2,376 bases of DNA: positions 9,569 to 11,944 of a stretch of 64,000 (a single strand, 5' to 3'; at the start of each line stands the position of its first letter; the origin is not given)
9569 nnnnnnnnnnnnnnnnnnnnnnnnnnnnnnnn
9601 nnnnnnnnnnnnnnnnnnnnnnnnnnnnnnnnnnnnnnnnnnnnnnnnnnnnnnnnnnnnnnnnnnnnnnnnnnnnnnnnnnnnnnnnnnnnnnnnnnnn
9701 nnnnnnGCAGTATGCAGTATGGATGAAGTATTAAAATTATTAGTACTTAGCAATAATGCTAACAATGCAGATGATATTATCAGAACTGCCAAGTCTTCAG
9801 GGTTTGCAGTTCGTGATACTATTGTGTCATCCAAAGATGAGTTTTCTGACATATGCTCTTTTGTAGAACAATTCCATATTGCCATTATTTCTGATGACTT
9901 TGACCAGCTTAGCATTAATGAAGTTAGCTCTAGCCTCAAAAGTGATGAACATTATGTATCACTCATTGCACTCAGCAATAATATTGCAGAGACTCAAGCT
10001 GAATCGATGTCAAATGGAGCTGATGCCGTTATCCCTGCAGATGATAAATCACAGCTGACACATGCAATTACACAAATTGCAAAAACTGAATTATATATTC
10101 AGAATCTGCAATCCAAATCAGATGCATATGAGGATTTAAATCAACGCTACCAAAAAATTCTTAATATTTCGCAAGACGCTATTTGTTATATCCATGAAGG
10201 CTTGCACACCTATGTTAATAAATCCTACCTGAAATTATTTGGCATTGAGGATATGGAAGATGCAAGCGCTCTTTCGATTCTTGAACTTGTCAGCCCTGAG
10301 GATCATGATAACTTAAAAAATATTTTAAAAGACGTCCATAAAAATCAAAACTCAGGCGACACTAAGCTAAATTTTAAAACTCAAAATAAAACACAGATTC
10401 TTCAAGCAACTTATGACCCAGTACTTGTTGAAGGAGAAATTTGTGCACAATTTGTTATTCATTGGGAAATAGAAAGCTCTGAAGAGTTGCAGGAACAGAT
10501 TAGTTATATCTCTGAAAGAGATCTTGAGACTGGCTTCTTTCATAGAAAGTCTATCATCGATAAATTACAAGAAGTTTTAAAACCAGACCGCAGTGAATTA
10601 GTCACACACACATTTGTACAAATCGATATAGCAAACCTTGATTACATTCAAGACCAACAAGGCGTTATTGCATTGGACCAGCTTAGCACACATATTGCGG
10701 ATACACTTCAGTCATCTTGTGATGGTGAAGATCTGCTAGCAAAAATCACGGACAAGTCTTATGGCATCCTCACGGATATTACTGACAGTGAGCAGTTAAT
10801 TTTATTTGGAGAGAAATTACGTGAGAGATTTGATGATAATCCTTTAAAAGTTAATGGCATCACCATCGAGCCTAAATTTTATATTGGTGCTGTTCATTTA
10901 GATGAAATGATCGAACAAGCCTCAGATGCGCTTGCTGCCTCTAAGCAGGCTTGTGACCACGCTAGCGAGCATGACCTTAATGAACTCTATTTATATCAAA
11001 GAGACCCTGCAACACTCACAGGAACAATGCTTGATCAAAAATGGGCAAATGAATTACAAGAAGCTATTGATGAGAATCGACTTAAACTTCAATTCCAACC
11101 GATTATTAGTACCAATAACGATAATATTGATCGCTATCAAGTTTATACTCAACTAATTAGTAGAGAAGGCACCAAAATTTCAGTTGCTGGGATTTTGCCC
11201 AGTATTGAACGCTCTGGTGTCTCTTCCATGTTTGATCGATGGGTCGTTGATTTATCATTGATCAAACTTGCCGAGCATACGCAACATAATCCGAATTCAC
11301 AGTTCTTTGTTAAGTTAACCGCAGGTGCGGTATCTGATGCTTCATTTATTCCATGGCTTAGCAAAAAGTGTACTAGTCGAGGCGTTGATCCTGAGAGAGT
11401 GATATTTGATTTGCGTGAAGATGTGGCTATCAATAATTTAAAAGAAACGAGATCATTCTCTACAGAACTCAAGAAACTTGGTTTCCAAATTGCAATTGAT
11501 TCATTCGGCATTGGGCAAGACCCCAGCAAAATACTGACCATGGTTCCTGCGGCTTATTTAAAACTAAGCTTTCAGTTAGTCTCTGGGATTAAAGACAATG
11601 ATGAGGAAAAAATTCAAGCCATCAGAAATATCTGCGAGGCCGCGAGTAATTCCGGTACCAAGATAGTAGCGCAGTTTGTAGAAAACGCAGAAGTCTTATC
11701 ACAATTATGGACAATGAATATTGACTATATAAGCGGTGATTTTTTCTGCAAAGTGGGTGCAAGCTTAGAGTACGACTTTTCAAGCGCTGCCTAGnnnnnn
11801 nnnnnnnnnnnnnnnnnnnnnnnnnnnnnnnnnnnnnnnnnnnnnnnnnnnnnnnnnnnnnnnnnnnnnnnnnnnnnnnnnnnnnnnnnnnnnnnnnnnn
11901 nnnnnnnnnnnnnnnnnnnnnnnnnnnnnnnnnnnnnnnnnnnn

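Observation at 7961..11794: Two-gene degenerate c-di-GMP receptor module: a large non-canonical PilZ protein plus a FimX-like REC*-PAS-GGDEF*-EAL* protein, with no pilus genes nearby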

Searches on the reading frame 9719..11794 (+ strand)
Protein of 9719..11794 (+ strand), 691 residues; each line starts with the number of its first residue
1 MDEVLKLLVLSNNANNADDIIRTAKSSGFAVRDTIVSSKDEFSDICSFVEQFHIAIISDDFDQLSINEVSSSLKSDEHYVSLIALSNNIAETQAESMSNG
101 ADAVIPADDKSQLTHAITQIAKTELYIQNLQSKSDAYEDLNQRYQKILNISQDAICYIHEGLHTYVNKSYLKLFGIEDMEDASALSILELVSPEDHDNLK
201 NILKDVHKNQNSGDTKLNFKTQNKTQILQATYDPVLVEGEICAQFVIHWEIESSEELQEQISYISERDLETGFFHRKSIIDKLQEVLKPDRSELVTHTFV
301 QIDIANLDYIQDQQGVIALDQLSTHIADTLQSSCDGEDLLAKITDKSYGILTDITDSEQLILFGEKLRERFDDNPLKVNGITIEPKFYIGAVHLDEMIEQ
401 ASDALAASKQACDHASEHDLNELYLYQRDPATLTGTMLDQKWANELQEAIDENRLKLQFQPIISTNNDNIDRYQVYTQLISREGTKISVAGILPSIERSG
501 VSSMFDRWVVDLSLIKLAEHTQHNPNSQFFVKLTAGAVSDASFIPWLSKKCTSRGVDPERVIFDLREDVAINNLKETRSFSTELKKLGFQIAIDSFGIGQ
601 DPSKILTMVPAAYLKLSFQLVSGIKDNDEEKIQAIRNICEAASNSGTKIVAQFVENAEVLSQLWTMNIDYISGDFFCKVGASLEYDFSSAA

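Call 3: search_protein_families(library=pfam, proteins=[window:9719-11794:+], max_evalue=1)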
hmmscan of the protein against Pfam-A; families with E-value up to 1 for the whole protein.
window:9719-11794:+ (691 aa): 5 families
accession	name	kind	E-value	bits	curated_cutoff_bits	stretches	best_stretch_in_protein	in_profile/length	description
PF00563.25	EAL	-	3.4e-46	157.9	31.3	1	444-678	2-235/236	EAL domain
PF00990.26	GGDEF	-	3.3e-09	37.2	23.8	1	267-417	3-156/161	Diguanylate cyclase, GGDEF domain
PF00989.32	PAS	-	5e-09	36.6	22.6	1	143-240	2-101/113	PAS fold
PF13188.13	PAS_8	-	4.7e-05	23.6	21.8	1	142-202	1-61/65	PAS domain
PF08447.18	PAS_3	-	0.11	13.2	25.6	1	164-232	2-72/89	PAS fold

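Call 4: search_protein_families(library=ncbifam, proteins=[window:9719-11794:+], max_evalue=1)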
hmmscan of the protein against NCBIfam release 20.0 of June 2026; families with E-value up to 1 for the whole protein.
window:9719-11794:+ (691 aa): 24 families
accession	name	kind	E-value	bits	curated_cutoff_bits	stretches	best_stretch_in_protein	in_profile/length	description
NF007298.0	PRK09776.1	equivalog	5.9e-39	133.7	1135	1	183-676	599-1093/1111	diguanylate cyclase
NF045673.1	c-di-GMPRcptLapD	equivalog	3.6e-28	98.3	1020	1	252-677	227-642/647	cyclic di-GMP receptor LapD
NF007474.0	PRK10060.1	equivalog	1.5e-27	96.1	782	1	244-680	214-645/663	cyclic di-GMP phosphodiesterase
NF045675.1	PhdiestaseDibA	equivalog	3.1e-25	88.6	980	1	244-678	182-614/623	phosphodiesterase DibA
NF053781.1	cdiGMPphdstlr2612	equivalog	5e-25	87.4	1600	1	102-677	679-1253/1268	Tlr1612 family c-di-GMP phosphodiesterase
NF008807.1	PRK11829.1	equivalog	1.4e-21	76.3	733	1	260-678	237-651/670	biofilm formation regulator HmsP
NF052458.1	PhdiestGepA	equivalog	5.1e-21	74.6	1200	1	254-678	418-830/840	phosphodiesterase GepA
NF008467.0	PRK11359.1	equivalog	2.1e-20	72.3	857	1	251-678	363-781/800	oxygen-sensing cyclic-di-GMP phosphodiesterase DosP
NF008281.1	PRK11059.1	equivalog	6.8e-19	67.6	663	1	267-678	223-628/633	RNase E specificity factor CsrD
NF047874.1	MASE3_PAS_HK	subfamily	2.3e-12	46.5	560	1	112-265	243-392/655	MASE3 domain-containing sensor histidine kinase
NF052596.1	RR_EAL_PvrR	equivalog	5.4e-12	45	580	1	428-679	129-379/398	response regulator cyclic di-GMP phosphodiesterase PvrR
NF052265.1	EAL_dom_RimA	equivalog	3.5e-10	39.6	430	1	559-678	114-232/248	S6 modification regulatory phosphodiesterase RimA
NF051476.1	CDiGphdiTpdA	equivalog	1.1e-07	31.1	1000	1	563-667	455-558/570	cyclic di-GMP phosphodiesterase TpdA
TIGR00254.1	GGDEF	domain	2.3e-07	30.6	37.4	1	265-414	5-155/168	diguanylate cyclase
NF011955.1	PRK15426.1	equivalog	4e-07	28.6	408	1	245-378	378-511/564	cellulose biosynthesis regulator diguanylate cyclase DgcQ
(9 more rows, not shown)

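Call 5: search_solved_structures(query=window:9719-11794:+, max_evalue=0.001, show_alignments=3)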
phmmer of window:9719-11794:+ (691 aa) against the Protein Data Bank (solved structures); distinct sequences matched with E-value up to 0.001: 46.
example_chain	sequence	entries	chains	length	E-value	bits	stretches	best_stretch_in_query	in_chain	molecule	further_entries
4j40_A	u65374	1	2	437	7.1e-44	153.3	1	258-689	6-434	FimX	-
5xgb_A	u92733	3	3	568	2.5e-41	144.9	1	239-681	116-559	Uncharacterized protein | Uncharacterized protein PA0861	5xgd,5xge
7lkq_A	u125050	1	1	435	2.1e-33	118.7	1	254-687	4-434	FimX(GGDEF-EAL)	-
3hv9_A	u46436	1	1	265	3.3e-33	118.1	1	446-689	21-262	Protein FimX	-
3hv8_A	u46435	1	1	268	3.4e-33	118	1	446-689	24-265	Protein FimX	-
4afy_A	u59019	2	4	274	3.7e-33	117.9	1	446-689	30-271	FIMX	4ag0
4f3h_A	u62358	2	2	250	6.4e-27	97.3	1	440-680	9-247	Putative uncharacterized protein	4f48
4foj_A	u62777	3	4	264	7.8e-26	93.7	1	440-687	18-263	FimX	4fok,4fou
8pps_A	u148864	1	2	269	1e-24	90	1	440-673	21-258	EAL domain-containing protein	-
5m3c_A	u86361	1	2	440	2.6e-15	59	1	270-657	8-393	Diguanylate cyclase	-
6pwj_A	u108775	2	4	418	1.2e-13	53.5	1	310-664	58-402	GGDEF and EAL domain-containing protein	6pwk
4rnh_A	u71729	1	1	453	4.2e-12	48.4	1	267-677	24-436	Motility regulator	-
3pjt_A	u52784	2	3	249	7.8e-12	47.5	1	441-676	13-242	Cyclic dimeric GMP binding protein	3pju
4rnf_A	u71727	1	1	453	1.5e-11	46.5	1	267-677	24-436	Motility regulator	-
3pjw_A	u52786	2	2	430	2.7e-11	45.7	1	440-676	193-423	Cyclic dimeric GMP binding protein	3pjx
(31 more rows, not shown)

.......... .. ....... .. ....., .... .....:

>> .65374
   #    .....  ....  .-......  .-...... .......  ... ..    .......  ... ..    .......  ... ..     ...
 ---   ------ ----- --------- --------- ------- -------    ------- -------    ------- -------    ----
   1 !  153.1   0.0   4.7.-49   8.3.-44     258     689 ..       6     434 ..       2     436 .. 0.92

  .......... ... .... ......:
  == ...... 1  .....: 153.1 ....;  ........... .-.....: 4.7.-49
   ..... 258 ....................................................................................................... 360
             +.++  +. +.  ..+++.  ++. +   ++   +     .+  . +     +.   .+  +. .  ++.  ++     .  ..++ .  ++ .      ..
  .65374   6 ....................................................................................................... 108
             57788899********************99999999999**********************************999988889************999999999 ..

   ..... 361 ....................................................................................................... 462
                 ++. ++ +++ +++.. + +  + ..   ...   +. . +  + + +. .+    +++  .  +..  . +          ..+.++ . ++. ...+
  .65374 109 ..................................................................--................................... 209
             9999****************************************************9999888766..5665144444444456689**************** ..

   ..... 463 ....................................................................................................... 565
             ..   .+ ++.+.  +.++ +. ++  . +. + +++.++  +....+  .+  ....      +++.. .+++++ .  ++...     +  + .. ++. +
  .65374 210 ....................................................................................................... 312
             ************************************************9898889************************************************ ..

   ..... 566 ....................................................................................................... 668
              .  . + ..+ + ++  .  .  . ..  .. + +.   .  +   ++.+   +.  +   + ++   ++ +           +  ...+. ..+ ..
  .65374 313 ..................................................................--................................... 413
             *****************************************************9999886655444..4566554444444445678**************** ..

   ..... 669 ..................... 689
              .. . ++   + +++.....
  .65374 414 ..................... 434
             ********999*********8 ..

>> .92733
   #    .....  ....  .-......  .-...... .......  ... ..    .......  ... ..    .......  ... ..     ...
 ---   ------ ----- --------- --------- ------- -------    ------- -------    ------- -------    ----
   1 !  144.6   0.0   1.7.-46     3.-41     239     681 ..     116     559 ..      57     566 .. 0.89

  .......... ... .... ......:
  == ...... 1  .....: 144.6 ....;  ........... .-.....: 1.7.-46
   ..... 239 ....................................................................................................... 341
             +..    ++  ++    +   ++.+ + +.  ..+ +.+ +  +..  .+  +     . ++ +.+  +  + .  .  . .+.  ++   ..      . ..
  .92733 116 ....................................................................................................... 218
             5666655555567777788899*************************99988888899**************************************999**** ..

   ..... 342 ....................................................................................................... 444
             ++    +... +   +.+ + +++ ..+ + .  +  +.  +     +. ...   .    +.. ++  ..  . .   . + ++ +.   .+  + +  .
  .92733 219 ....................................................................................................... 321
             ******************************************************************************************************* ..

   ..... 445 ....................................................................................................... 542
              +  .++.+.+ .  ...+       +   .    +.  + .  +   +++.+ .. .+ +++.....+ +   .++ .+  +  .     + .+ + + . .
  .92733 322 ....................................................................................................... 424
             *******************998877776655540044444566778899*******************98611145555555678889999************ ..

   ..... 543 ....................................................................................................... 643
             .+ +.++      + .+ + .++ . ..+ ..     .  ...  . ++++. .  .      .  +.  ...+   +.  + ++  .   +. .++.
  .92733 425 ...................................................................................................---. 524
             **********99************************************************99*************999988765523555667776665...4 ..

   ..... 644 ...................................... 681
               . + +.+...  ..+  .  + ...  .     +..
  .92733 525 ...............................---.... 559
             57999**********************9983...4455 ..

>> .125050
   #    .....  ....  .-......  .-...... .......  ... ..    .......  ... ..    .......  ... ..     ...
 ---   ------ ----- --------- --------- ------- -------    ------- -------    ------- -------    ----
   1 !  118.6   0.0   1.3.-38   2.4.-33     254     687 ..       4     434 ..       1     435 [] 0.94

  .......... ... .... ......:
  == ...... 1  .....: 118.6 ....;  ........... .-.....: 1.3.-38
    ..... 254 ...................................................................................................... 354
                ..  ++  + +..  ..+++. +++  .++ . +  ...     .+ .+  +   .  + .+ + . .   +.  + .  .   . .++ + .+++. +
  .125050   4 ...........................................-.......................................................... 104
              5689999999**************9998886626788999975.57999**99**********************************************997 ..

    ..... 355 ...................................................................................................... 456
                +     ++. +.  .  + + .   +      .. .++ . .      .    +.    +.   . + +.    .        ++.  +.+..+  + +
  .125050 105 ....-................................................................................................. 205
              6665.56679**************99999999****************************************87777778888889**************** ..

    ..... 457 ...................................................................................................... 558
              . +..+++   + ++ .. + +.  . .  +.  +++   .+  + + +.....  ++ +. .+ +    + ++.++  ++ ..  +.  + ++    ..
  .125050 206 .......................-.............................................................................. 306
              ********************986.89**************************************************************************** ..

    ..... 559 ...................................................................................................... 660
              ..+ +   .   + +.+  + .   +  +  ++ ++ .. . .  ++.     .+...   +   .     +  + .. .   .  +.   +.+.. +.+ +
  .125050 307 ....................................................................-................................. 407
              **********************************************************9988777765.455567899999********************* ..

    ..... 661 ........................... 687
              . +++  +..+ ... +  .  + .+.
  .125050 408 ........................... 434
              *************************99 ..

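Call 44: find_homologous_proteins(query=window:9719-11794:+, max_evalue=1e-30)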
Query window:9719-11794:+ (691 aa): 57 proteins with E <= 1e-30 among 8000 candidates.
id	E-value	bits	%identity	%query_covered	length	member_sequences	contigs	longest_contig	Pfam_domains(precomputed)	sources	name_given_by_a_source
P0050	0.0e+0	1515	100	100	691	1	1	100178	PF00563.26,PF00989.32,PF00990.27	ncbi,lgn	ncbi:MAG: EAL domain-containing protein [Pseudomonadota bacterium]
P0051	0.0e+0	1145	73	100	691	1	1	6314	PF00563.26,PF00989.32,PF00990.27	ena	-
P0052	0.0e+0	1143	74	100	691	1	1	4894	PF00563.26,PF00989.32,PF00990.27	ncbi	ncbi:MAG: EAL domain-containing protein [Pseudomonadota bacterium]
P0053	0.0e+0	1092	70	100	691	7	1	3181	PF00563.26,PF00989.32,PF00990.27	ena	-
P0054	1.1e-248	845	56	100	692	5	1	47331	PF00563.26,PF00989.32,PF00990.27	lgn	-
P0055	2.2e-247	841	56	100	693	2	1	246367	PF00563.26,PF00989.32,PF00990.27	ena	-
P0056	2.7e-247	840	54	100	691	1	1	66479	PF00563.26,PF00989.32,PF00990.27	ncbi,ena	-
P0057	5.0e-247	839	55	100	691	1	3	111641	PF00563.26,PF00989.32,PF00990.27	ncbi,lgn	ncbi:MAG: EAL domain-containing protein [Gammaproteobacteria bacterium]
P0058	1.3e-246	838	54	100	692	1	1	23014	PF00563.26,PF00989.32,PF00990.27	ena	-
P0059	1.7e-246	838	55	100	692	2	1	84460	PF00563.26,PF00989.32,PF00990.27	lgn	-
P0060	7.8e-246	835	54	100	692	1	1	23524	PF00563.26,PF00989.32,PF00990.27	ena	-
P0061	2.2e-245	834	54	100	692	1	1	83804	PF00563.26,PF00989.32,PF00990.27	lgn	-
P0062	1.9e-244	831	55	100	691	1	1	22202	PF00563.26,PF00989.32,PF00990.27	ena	-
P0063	2.2e-244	831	54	100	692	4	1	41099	PF00563.26,PF00989.32,PF00990.27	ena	-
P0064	4.9e-244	829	54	100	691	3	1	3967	PF00563.26,PF00989.32,PF00990.27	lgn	-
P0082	5.0e-224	763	51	100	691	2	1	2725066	PF00563.26,PF00989.32,PF00990.27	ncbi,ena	-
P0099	5.0e-143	496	36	100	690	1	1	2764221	PF13426.14,PF00563.26,PF00989.32,PF00990.27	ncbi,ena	-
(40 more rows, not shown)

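Call 54: find_encoding_contigs(protein=P0099, flank=8000, max_places=1)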
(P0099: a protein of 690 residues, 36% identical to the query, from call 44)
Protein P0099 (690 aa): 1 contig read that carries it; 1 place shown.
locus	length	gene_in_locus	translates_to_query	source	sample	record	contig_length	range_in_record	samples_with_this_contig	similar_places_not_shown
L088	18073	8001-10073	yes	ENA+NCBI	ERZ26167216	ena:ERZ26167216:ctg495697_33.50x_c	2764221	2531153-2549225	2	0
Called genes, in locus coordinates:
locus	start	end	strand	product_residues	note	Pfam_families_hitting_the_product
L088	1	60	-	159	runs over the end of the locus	PF03825:Nuc_H_symport (weak), PF12832:MFS_1_like, PF07690:MFS_1 (weak)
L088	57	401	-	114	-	PF12832:MFS_1_like, PF07690:MFS_1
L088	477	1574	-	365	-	PF01264:Chorismate_synt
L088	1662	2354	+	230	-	PF02630:SCO1-SenC, PF26971:TM-like_Thioredoxin-like_C (faint)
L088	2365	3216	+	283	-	PF27523:PSD, PF02666:PS_Dcarbxylase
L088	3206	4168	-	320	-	PF00152:tRNA-synt_2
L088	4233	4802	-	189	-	PF08207:EFP_N, PF01132:EFP, PF09285:Elong-fact-P_C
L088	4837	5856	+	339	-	PF04055:Radical_SAM (weak), PF13353:Fer4_12 (weak)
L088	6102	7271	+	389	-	PF27104:FimW_N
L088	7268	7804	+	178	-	-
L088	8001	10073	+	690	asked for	PF00989:PAS, PF13426:PAS_9 (weak), PF00990:GGDEF, PF00563:EAL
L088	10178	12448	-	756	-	PF00521:DNA_topoisoIV, PF03989:DNA_gyraseA_C (faint)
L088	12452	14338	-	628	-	PF02518:HATPase_c, PF00204:DNA_gyraseB, PF01751:Toprim, PF00986:DNA_gyraseB_C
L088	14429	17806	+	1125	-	PF00580:UvrD-helicase, PF13245:AAA_19, PF13361:UvrD_C, PF13538:UvrD_C_2 (faint)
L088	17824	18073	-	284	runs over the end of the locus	PF10411:DsbC_N, PF13098:Thioredoxin_2, PF13462:Thioredoxin_4 (faint), PF01323:DSBA (faint)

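Call 55: find_encoding_contigs(protein=P0082, flank=8000, max_places=1)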
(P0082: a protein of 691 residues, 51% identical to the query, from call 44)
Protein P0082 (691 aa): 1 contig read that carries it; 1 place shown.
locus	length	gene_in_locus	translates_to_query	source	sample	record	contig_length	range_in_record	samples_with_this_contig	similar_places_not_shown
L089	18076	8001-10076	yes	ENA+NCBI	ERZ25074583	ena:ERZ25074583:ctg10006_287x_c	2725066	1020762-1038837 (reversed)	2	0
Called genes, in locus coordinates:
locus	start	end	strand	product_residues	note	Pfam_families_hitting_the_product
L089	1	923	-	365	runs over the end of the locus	PF01264:Chorismate_synt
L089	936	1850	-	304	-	PF03602:Cons_hypoth95, PF05175:MTS, PF06325:PrmA, PF13847:Methyltransf_31 (weak), PF13649:Methyltransf_25 (weak)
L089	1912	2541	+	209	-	PF02630:SCO1-SenC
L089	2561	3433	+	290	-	PF27523:PSD (weak), PF02666:PS_Dcarbxylase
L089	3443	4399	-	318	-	PF00152:tRNA-synt_2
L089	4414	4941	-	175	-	PF08207:EFP_N, PF01132:EFP, PF09285:Elong-fact-P_C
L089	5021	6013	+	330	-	PF04055:Radical_SAM (weak)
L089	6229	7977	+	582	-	PF27104:FimW_N, PF27125:FimW_C (weak)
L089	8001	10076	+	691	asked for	PF00989:PAS, PF00990:GGDEF, PF00563:EAL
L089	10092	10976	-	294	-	PF01435:Peptidase_M48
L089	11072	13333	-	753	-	PF00521:DNA_topoisoIV, PF03989:DNA_gyraseA_C (weak)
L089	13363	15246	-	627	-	PF02518:HATPase_c, PF00204:DNA_gyraseB, PF01751:Toprim, PF00986:DNA_gyraseB_C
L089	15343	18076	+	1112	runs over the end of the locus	PF00580:UvrD-helicase, PF13245:AAA_19, PF13361:UvrD_C, PF13538:UvrD_C_2 (faint)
